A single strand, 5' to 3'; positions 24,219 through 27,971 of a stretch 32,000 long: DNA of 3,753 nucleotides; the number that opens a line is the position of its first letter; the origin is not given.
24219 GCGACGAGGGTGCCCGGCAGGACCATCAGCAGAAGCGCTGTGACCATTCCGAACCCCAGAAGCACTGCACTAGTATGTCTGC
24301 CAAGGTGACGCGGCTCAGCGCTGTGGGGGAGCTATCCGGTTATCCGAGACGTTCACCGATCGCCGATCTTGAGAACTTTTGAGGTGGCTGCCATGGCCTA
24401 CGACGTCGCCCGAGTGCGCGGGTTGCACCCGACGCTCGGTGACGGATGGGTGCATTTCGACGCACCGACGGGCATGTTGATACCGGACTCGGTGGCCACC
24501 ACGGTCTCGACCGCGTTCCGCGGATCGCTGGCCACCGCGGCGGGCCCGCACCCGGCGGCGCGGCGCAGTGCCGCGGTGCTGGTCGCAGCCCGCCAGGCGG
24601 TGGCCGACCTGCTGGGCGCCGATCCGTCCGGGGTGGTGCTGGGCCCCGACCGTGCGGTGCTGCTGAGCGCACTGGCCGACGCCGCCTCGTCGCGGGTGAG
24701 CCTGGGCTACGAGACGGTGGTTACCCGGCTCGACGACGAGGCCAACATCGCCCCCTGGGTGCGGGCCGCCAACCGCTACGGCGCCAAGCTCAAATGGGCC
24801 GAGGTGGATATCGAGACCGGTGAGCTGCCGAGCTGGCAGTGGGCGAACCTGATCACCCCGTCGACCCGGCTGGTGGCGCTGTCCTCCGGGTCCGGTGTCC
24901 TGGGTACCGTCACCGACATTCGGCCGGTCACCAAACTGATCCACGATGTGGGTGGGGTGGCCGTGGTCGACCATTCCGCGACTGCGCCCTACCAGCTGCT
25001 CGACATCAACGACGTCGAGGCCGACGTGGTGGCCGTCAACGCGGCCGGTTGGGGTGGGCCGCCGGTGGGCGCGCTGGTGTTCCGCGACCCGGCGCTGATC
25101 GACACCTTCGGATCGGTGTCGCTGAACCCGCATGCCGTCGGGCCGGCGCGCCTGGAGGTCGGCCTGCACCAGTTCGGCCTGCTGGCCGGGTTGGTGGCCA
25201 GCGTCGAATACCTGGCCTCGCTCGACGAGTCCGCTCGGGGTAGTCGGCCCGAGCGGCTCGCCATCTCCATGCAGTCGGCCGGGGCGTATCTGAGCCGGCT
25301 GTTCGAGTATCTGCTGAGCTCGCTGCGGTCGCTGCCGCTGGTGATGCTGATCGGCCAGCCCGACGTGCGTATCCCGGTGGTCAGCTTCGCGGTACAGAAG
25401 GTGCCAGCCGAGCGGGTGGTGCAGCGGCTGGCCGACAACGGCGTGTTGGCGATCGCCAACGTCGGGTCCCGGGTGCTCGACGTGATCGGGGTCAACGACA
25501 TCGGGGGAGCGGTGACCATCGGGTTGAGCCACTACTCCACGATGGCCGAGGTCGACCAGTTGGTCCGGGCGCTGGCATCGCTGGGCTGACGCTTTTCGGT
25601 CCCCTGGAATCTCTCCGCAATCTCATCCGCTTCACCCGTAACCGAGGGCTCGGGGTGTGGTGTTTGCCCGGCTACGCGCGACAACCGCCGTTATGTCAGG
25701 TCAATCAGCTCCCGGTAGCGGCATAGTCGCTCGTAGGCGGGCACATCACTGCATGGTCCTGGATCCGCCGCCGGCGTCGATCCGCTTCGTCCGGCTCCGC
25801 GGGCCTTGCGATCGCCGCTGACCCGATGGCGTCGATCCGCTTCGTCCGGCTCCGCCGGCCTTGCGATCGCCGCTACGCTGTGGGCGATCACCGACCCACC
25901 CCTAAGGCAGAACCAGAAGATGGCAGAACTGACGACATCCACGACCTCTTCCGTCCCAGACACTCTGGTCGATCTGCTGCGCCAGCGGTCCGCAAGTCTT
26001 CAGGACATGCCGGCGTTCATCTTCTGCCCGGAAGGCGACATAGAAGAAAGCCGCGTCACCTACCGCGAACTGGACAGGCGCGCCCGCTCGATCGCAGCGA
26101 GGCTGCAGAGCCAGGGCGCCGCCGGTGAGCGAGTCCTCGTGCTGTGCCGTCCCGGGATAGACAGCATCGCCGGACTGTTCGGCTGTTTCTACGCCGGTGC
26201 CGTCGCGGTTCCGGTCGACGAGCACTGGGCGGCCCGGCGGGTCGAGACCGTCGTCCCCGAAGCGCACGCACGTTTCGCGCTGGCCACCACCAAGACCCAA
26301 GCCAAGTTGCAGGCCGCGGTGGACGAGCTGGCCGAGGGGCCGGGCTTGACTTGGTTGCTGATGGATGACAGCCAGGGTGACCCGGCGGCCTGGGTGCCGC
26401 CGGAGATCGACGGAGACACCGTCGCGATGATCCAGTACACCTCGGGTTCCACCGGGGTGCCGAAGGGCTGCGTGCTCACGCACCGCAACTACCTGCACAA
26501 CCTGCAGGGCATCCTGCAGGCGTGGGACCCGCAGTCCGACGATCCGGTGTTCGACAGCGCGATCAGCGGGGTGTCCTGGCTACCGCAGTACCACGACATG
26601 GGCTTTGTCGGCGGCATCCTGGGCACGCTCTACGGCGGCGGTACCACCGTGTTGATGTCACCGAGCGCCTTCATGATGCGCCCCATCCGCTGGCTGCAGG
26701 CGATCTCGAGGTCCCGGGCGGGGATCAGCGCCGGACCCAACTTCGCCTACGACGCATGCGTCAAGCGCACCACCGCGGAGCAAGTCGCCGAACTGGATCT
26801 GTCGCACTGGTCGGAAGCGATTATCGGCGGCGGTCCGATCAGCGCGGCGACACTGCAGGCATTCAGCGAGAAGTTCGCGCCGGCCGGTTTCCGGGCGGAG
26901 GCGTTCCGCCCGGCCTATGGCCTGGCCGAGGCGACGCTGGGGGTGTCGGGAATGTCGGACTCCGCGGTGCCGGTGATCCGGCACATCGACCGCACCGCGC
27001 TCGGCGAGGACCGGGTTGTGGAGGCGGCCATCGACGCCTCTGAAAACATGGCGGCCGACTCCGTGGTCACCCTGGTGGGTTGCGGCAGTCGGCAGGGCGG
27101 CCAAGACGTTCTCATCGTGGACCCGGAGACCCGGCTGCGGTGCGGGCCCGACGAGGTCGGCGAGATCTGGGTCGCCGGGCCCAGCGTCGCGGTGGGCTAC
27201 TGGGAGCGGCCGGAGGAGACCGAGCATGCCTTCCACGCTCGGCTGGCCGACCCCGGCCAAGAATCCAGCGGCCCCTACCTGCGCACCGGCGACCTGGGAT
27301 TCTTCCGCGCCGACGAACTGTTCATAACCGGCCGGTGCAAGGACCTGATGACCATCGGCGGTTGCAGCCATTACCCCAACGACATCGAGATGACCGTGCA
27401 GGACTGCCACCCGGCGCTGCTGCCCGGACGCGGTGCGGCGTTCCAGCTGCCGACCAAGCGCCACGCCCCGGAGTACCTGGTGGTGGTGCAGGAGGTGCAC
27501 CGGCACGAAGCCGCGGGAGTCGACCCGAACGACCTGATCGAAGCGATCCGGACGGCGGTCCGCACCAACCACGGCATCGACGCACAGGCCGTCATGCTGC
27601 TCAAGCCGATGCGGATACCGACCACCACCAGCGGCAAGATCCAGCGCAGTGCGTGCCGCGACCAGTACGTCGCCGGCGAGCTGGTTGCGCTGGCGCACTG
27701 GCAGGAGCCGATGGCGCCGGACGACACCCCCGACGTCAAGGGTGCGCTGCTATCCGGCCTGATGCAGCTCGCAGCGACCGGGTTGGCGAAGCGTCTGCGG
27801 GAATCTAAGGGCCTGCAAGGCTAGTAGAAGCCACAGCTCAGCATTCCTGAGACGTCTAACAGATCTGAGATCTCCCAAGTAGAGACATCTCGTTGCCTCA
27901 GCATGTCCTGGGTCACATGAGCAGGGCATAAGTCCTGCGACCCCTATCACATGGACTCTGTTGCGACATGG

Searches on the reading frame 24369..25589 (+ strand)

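Call 41: search_protein_families(library=pfam, proteins=[window:24369-25589:+], max_evalue=0.001)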
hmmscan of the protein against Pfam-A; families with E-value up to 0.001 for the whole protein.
window:24369-25589:+ (406 aa): 2 families
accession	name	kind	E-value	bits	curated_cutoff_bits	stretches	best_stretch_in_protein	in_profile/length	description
PF00266.25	Aminotran_5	-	6.5e-31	108.1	21.5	1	31-398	4-371/371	Aminotransferase class-V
PF01053.26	Cys_Met_Meta_PP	-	0.00014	21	27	1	157-224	129-195/381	Cys/Met metabolism PLP-dependent enzyme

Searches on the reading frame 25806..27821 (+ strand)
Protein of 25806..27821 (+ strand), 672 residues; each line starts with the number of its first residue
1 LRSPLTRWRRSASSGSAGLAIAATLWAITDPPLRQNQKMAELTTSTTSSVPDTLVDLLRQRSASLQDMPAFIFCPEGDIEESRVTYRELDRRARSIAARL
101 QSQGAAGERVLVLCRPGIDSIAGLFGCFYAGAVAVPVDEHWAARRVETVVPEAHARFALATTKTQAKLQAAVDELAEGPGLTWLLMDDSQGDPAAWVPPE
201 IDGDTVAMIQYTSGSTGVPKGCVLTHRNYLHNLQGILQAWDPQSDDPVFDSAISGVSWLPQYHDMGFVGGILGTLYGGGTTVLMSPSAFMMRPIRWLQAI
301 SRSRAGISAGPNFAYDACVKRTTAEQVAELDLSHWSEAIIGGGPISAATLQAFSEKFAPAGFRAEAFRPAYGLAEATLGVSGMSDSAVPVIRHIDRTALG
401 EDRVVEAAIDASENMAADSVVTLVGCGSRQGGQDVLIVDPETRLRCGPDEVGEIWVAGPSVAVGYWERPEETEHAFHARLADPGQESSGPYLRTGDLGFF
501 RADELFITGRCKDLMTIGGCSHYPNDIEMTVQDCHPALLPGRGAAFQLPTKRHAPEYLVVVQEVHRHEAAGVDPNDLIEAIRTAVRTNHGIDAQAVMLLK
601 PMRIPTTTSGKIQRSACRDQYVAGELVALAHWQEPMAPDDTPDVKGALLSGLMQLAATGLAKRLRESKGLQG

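Call 6: search_protein_families(library=pfam, proteins=[window:25806-27821:+], max_evalue=1)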
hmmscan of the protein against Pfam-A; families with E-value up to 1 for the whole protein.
window:25806-27821:+ (672 aa): 2 families
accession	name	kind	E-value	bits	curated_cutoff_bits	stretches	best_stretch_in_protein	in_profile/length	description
PF00501.34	AMP-binding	-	4e-67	227.1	29.9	1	61-466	4-384/384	AMP-binding enzyme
PF23024.1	AMP-dom_DIP2-like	-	4.2e-11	43.3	27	1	513-628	2-107/110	Disco-interacting protein 2-like, AMP domain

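Call 7: search_protein_families(library=ncbifam, proteins=[window:25806-27821:+], max_evalue=1)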
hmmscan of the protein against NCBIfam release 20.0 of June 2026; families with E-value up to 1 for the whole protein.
window:25806-27821:+ (672 aa): 100 families (the best 25 are shown)
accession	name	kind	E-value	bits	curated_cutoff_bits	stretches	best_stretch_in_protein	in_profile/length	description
NF004282.0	PRK05691.1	subfamily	3.3e-138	461.5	4090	1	49-634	6-571/4334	non-ribosomal peptide synthase/polyketide synthase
NF004509.1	PRK05850.1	subfamily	2.8e-126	422.1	775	1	53-628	4-575/578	fatty-acid--AMP ligase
NF009124.0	PRK12476.1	subfamily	3.2e-125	418.6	922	1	53-626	35-609/612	fatty acyl-AMP ligase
NF038339.3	FAAL_FadD32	equivalog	4.6e-119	398.3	975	1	53-627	19-614/625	long-chain-fatty-acid--AMP ligase FadD32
NF038337.1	FAAL_FadD21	exception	3.3e-113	379.2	1100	1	54-626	6-574/579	fatty-acid--AMP ligase FAAL21/FadD21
NF006624.1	PRK09192.1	subfamily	5.7e-102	341.9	600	1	82-626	43-565/567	fatty acyl-AMP ligase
NF040633.1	FadD32_Coryne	exception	1.1e-99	334.5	875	1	74-622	53-613/614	FadD32-like long-chain-fatty-acid--AMP ligase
NF038338.1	FAAL_FadD28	exception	7.4e-95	318.4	1100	1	68-623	20-572/580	fatty-acid--AMP ligase FAAL28/FadD28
NF005850.0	PRK07768.1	subfamily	5.9e-82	275.6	572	1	80-620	26-542/545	long-chain-fatty-acid--CoA ligase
NF004510.0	PRK05851.1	equivalog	2.8e-60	204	621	1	82-620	30-519/525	long-chain-fatty acid--ACP ligase MbtM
TIGR01733.1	AA-adenyl-dom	subfamily_domain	5.6e-50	170.3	317.4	2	85-382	1-279/409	amino acid adenylation domain-containing protein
NF004837.0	PRK06187.1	subfamily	2.8e-43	148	476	1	50-625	6-526/531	long-chain-fatty-acid--CoA ligase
NF006181.0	PRK08314.1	subfamily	2.7e-41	141.5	705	3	432-542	379-482/563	long-chain-fatty-acid--CoA ligase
NF005702.0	PRK07514.1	subfamily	8.5e-38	130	558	2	406-622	306-501/506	malonyl-CoA synthase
NF004511.1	PRK05852.1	equivalog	2e-35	122.4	650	1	55-621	2-504/505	FadD7 family fatty acid--CoA ligase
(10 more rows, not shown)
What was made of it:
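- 25806..27824 (+): Fatty acyl-AMP ligase (FAAL), a frequent but non-obligatory upstream neighbour. The real start is probably near 25920. NCBIfam FAAL models reach E 1e-126 (calls 6, 7).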
